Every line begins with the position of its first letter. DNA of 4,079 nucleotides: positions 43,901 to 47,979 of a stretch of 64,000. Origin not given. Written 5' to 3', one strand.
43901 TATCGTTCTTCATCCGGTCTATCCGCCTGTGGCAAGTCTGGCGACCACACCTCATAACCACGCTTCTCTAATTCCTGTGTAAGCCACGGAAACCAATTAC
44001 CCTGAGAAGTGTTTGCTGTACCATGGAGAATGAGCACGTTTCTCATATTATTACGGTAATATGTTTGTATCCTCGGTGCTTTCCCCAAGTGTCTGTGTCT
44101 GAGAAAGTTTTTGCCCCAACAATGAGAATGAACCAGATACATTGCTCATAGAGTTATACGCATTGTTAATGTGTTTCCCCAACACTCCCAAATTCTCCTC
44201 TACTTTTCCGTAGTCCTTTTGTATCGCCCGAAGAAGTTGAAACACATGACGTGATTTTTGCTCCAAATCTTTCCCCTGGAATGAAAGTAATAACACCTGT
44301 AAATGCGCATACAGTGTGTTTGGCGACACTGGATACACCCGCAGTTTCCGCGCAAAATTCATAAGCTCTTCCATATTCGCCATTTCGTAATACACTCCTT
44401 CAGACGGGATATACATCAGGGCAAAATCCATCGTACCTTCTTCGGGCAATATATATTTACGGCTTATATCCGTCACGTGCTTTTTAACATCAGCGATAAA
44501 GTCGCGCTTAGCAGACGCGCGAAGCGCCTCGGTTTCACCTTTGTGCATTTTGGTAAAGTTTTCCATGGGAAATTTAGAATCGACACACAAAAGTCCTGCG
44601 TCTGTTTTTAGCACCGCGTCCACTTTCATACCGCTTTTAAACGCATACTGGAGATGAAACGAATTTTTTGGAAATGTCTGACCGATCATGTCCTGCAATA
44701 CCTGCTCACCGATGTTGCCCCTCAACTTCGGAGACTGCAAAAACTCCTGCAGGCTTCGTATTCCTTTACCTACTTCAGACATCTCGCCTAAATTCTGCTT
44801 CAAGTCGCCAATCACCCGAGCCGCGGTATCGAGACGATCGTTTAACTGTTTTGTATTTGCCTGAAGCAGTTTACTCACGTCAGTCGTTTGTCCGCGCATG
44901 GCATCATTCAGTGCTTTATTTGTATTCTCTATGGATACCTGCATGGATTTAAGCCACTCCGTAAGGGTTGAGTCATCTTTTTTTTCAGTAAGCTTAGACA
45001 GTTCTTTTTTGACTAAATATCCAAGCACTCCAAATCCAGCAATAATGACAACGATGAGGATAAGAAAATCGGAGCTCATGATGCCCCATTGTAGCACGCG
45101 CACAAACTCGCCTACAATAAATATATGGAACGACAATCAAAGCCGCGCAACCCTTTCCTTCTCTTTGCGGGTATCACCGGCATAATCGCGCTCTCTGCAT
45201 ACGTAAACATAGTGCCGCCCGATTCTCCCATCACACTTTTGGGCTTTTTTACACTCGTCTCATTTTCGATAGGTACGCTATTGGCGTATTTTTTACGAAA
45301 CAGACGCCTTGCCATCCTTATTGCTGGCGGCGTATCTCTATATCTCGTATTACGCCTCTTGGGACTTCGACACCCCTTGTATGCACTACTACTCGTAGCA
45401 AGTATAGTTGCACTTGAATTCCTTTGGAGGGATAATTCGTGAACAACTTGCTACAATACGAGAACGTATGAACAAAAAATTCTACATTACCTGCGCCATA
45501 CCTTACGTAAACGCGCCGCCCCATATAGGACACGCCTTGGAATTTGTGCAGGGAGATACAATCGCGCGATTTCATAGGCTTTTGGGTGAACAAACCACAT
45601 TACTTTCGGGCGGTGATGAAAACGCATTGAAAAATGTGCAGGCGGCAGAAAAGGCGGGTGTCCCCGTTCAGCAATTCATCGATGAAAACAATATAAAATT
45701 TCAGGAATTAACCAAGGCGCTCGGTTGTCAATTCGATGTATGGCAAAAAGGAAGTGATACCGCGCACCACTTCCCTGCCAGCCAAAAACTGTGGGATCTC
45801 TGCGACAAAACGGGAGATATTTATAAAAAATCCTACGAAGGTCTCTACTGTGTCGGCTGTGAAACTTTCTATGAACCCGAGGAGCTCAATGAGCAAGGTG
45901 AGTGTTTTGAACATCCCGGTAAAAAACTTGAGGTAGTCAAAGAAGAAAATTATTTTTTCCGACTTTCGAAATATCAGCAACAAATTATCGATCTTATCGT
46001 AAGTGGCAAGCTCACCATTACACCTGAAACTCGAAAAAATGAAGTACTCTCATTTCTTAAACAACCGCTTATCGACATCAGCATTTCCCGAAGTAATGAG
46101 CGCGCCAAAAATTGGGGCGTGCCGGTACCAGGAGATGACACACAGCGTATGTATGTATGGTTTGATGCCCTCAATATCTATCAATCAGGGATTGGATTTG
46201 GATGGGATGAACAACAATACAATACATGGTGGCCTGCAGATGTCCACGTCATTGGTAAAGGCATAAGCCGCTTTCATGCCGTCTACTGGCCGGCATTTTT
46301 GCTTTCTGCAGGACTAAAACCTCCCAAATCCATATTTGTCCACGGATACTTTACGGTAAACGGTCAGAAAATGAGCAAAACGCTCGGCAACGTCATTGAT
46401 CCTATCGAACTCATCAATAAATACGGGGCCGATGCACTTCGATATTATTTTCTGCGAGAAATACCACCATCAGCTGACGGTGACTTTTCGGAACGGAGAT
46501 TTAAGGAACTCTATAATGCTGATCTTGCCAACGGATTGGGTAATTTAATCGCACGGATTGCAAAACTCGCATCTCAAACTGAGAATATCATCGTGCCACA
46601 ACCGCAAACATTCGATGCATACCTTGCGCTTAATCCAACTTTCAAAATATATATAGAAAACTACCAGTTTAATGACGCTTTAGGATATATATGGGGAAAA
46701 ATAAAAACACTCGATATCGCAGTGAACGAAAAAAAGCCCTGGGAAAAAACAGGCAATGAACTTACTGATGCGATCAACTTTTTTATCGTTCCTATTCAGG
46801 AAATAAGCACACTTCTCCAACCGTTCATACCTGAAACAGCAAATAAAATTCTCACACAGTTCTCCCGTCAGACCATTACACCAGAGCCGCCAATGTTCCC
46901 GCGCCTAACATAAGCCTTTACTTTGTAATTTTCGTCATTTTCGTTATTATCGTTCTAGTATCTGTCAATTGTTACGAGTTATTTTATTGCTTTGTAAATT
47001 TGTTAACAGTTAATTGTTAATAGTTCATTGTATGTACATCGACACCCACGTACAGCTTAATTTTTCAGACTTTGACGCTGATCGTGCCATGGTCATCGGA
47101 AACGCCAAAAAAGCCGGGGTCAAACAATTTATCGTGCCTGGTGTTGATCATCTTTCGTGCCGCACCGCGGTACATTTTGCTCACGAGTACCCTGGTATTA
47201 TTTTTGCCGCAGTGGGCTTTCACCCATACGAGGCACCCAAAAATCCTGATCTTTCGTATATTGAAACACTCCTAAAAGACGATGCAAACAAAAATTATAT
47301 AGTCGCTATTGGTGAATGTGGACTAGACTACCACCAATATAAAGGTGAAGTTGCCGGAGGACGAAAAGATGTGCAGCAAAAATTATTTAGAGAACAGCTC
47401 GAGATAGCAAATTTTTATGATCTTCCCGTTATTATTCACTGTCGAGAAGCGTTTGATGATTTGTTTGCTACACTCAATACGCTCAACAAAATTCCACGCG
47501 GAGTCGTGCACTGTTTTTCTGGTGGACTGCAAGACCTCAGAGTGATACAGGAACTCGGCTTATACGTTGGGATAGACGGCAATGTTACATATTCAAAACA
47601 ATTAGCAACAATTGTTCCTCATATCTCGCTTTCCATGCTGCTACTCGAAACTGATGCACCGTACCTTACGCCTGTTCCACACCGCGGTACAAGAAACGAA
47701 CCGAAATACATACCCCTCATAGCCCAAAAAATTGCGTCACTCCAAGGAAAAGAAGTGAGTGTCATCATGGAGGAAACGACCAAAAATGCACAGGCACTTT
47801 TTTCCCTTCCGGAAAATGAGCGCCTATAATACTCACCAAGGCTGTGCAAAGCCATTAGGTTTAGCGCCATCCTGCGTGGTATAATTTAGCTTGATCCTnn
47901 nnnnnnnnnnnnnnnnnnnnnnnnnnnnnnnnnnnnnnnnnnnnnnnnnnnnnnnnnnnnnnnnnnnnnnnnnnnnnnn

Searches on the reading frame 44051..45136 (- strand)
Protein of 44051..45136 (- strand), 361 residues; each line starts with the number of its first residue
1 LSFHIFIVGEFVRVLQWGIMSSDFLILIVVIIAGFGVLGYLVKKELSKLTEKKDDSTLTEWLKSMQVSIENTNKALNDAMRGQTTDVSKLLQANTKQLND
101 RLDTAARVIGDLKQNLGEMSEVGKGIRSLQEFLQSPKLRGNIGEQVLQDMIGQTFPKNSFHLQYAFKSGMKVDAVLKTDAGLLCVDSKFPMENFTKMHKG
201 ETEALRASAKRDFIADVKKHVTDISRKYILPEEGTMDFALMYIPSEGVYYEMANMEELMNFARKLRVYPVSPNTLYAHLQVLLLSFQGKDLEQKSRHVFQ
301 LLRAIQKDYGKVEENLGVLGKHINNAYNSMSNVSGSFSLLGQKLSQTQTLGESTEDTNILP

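Call 59: search_protein_families(library=pfam, proteins=[window:44051-45136:-], max_evalue=0.00001)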
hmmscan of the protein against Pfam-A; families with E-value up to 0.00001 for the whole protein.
window:44051-45136:- (361 aa): 1 family
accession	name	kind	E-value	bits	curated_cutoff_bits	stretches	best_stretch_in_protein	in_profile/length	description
PF02646.22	RmuC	-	9.7e-50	169.7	26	1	85-353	8-287/291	RmuC family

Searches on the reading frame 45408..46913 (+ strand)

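Call 59: search_protein_families(library=pfam, proteins=[window:45408-46913:+], max_evalue=0.00001)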
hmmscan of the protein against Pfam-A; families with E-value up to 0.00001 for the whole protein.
window:45408-46913:+ (501 aa): 3 families
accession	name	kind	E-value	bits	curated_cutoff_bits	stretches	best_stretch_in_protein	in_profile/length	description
PF09334.17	tRNA-synt_1g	-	6.2e-93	312.1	20.1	1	25-384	1-390/391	tRNA synthetases class I (M)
PF00133.28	tRNA-synt_1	-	7.8e-29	101.1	22.7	2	247-351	298-404/414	tRNA synthetases class I (I, L, M and V)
PF01406.26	tRNA-synt_1e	-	2.6e-10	40.6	27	1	309-350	240-282/301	tRNA synthetases class I (C) catalytic domain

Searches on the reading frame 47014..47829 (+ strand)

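Call 59: search_protein_families(library=pfam, proteins=[window:47014-47829:+], max_evalue=0.00001)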
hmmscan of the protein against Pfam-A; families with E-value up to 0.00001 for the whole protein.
window:47014-47829:+ (271 aa): 1 family
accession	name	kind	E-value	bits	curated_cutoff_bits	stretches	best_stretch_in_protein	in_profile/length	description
PF01026.27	TatD_DNase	-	3.1e-71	240.2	27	1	9-264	1-253/253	TatD related DNase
